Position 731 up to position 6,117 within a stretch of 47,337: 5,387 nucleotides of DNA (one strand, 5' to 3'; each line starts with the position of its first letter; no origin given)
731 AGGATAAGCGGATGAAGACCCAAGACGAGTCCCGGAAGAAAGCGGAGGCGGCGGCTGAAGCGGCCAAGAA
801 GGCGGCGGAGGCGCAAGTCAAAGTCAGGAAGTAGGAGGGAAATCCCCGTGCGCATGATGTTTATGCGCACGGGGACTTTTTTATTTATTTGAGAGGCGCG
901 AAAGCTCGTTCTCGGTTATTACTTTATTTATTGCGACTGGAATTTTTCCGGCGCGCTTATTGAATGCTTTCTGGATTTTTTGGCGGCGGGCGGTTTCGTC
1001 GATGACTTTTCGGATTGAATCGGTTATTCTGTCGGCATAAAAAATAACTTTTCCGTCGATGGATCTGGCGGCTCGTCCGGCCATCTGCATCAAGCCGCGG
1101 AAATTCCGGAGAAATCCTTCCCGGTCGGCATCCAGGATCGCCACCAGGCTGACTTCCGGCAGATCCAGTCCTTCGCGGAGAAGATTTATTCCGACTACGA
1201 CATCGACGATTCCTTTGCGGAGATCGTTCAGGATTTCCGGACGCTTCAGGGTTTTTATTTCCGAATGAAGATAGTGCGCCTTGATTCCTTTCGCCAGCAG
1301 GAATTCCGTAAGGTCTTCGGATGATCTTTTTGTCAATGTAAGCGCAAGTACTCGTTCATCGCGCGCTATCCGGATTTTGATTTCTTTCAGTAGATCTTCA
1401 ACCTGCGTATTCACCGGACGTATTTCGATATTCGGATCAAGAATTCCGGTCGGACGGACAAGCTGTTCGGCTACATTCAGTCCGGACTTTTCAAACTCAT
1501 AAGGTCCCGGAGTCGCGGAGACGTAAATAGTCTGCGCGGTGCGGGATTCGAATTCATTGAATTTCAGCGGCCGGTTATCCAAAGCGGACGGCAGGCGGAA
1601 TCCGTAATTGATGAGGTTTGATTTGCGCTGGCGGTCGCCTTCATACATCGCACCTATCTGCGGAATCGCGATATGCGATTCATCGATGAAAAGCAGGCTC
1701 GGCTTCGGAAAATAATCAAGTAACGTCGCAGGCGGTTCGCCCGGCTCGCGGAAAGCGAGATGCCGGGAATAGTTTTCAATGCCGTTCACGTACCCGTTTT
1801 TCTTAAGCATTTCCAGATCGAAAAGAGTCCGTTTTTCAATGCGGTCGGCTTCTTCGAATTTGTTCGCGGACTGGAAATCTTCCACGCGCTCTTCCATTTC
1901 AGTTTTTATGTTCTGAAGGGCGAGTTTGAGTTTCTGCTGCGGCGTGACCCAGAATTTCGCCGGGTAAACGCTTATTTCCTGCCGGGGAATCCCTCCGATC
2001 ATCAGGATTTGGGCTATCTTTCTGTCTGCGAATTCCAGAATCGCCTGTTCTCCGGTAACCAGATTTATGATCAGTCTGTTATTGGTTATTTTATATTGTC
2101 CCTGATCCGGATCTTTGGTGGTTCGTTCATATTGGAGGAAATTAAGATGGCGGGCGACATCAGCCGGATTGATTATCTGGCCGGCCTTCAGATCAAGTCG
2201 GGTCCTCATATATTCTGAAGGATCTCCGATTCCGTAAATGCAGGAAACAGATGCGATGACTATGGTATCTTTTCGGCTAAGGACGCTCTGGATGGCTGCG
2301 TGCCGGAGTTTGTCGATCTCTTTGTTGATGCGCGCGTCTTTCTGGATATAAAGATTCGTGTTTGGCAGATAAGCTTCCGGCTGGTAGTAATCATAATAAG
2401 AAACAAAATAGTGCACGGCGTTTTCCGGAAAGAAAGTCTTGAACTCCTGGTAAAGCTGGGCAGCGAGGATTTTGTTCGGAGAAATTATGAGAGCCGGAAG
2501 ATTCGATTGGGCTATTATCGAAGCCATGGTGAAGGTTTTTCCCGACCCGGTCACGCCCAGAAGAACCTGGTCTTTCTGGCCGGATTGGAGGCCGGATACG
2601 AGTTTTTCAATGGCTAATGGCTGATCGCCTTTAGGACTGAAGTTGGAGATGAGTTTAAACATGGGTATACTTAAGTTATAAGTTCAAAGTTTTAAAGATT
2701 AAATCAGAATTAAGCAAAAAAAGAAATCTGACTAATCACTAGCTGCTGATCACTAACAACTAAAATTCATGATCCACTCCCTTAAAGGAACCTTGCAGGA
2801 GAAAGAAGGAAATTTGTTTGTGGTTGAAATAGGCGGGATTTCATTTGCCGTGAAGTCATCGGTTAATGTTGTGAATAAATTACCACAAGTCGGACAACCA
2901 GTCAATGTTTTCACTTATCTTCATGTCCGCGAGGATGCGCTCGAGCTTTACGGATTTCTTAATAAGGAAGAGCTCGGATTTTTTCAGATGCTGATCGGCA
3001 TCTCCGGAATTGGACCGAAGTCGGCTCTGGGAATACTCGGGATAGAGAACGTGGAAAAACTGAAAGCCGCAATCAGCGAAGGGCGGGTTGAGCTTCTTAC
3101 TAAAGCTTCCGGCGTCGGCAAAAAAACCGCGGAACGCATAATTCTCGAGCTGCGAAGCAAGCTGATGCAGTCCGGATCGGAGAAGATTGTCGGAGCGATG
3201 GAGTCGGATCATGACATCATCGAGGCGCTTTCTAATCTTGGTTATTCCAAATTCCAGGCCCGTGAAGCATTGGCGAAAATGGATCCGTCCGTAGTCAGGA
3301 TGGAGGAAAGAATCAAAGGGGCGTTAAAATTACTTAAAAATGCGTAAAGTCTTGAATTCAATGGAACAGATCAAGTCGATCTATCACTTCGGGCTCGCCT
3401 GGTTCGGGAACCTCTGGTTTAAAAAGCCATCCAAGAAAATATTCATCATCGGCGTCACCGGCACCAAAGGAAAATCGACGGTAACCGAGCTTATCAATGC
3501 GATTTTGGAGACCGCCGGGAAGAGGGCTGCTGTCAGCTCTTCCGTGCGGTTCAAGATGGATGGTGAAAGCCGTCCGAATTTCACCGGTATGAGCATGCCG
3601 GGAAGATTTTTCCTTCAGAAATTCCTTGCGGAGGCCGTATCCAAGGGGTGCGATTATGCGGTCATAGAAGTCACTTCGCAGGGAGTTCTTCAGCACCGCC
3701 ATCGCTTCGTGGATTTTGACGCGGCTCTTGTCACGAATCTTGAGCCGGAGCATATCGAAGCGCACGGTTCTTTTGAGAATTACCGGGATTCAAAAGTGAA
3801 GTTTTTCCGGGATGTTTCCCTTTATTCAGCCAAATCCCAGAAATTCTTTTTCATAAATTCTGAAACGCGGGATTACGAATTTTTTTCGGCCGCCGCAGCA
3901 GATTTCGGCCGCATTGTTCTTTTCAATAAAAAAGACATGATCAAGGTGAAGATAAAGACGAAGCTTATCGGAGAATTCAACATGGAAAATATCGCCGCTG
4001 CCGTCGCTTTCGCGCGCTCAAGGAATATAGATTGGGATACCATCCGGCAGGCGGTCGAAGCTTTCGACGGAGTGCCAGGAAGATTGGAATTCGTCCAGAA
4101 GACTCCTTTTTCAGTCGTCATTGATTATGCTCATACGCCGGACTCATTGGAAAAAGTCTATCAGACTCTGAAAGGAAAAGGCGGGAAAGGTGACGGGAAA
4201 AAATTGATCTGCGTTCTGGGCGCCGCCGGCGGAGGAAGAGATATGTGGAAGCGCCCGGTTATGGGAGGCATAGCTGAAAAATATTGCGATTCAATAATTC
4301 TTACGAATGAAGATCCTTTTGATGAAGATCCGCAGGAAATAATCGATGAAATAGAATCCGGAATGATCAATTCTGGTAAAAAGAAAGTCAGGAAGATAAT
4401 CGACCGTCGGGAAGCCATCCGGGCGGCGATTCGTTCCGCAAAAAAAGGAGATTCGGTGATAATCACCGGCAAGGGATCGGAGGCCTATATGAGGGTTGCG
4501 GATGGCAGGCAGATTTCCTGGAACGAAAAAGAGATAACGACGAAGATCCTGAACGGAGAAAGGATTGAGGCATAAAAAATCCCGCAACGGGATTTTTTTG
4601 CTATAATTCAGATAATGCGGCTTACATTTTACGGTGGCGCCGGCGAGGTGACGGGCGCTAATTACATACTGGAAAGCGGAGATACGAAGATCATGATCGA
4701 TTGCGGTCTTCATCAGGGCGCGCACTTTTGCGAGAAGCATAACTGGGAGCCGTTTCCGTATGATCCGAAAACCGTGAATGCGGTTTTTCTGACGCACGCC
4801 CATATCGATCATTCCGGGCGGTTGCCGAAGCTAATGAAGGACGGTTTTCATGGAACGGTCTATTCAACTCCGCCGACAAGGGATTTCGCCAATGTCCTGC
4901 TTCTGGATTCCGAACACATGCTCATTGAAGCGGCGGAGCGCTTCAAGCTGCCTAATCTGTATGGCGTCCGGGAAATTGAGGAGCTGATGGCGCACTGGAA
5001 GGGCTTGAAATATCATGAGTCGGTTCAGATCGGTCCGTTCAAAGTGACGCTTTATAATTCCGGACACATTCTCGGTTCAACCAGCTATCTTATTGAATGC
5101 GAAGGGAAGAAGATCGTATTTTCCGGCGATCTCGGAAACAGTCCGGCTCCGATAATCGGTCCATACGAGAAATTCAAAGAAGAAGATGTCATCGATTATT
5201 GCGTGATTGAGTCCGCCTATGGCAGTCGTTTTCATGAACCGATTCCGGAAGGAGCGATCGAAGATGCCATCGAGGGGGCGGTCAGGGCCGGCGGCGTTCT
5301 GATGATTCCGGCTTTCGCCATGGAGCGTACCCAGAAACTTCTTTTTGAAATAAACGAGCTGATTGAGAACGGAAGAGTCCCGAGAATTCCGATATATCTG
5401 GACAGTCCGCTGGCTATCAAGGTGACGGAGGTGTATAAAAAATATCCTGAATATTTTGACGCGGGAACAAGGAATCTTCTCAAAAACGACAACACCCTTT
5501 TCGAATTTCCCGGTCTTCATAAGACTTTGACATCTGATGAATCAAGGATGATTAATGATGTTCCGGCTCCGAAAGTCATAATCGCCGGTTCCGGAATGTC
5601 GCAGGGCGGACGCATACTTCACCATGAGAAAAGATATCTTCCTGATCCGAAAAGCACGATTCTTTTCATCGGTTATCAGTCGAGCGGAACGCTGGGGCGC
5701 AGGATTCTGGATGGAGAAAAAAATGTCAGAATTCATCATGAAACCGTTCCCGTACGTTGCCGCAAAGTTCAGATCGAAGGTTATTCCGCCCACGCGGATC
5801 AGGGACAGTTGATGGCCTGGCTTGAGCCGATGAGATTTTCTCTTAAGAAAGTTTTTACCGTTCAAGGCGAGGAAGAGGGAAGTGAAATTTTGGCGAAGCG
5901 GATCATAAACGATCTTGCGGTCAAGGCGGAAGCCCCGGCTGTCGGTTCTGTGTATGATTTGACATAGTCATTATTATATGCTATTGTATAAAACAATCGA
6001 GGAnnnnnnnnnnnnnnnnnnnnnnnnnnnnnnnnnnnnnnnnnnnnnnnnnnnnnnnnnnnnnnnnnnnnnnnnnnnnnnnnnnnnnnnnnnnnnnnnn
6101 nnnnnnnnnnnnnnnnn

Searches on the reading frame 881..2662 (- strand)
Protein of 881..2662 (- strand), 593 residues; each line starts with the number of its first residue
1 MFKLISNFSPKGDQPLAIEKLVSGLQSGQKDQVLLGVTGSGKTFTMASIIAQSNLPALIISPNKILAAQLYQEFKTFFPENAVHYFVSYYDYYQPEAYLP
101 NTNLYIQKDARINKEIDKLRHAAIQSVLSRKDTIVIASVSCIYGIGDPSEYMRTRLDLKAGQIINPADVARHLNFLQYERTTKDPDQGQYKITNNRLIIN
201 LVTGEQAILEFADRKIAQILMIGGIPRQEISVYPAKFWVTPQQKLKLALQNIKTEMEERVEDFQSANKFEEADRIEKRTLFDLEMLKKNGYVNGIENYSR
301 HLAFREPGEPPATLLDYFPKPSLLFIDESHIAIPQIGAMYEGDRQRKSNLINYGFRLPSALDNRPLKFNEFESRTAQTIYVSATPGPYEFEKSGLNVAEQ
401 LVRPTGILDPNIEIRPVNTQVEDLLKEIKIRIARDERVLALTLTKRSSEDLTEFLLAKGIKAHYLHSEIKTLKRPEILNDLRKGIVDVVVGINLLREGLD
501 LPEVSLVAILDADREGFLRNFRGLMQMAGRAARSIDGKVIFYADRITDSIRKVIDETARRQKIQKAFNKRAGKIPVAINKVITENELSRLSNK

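Call 70: search_protein_families(library=pfam, proteins=[window:881-2662:-], max_evalue=0.00001)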
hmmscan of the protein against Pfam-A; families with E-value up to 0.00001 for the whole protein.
window:881-2662:- (593 aa): 4 families
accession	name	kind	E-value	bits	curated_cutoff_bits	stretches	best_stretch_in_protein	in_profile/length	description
PF00271.37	Helicase_C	-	1.4e-17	64.4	23.5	1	422-533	4-108/110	Helicase conserved C-terminal domain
PF12344.14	UvrB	-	7.4e-15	55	27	1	541-582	1-42/43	Ultra-violet resistance protein B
PF04851.21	ResIII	-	2.6e-11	44.2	22.5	1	10-84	4-83/164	Type III restriction enzyme, res subunit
PF00270.35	DEAD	-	2.7e-08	34.2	26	1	15-92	5-85/167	DEAD/DEAH box helicase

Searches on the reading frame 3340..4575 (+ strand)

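Call 70: search_protein_families(library=pfam, proteins=[window:3340-4575:+], max_evalue=0.00001)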
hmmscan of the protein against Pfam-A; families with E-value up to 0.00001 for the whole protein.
window:3340-4575:+ (411 aa): 2 families
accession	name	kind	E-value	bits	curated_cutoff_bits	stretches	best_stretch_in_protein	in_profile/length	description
PF08245.18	Mur_ligase_M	-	5.1e-33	115.2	24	1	39-224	1-199/200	Mur ligase middle domain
PF02875.26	Mur_ligase_C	-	1.4e-29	104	28.4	1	247-379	1-127/127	Mur ligase, glutamate ligase domain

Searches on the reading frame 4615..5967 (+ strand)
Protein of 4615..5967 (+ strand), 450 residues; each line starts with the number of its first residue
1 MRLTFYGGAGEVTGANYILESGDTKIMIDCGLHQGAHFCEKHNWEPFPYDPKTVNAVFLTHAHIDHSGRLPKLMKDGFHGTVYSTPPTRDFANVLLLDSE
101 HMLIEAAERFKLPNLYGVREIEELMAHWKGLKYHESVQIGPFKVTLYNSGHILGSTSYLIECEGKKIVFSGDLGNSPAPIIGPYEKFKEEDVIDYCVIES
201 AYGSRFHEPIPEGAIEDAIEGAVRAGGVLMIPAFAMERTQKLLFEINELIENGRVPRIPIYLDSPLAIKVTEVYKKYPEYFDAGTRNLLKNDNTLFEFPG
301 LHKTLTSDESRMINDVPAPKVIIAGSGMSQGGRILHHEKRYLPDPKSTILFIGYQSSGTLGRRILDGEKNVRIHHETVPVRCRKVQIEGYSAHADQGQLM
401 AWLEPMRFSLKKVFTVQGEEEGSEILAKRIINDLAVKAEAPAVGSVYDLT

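Call 70: search_protein_families(library=pfam, proteins=[window:4615-5967:+], max_evalue=0.00001)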
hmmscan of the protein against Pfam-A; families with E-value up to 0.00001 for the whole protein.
window:4615-5967:+ (450 aa): 5 families
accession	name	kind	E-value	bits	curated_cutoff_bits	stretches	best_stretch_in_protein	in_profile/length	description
PF10996.14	Beta-Casp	-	1.1e-38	132.9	27.7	1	239-364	1-120/120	Beta-Casp domain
PF16661.11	Lactamase_B_6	-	1.5e-14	54.3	27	1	18-170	1-159/193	Metallo-beta-lactamase superfamily domain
PF00753.33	Lactamase_B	-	1.8e-14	54.6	22.7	1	14-182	6-159/196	Metallo-beta-lactamase superfamily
PF07521.17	RMMBL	-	6.2e-13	49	21.6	1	378-440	2-62/63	Zn-dependent metallo-hydrolase RNA specificity domain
PF12706.13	Lactamase_B_2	-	3.6e-10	40.2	27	1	24-181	1-151/200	Beta-lactamase superfamily domain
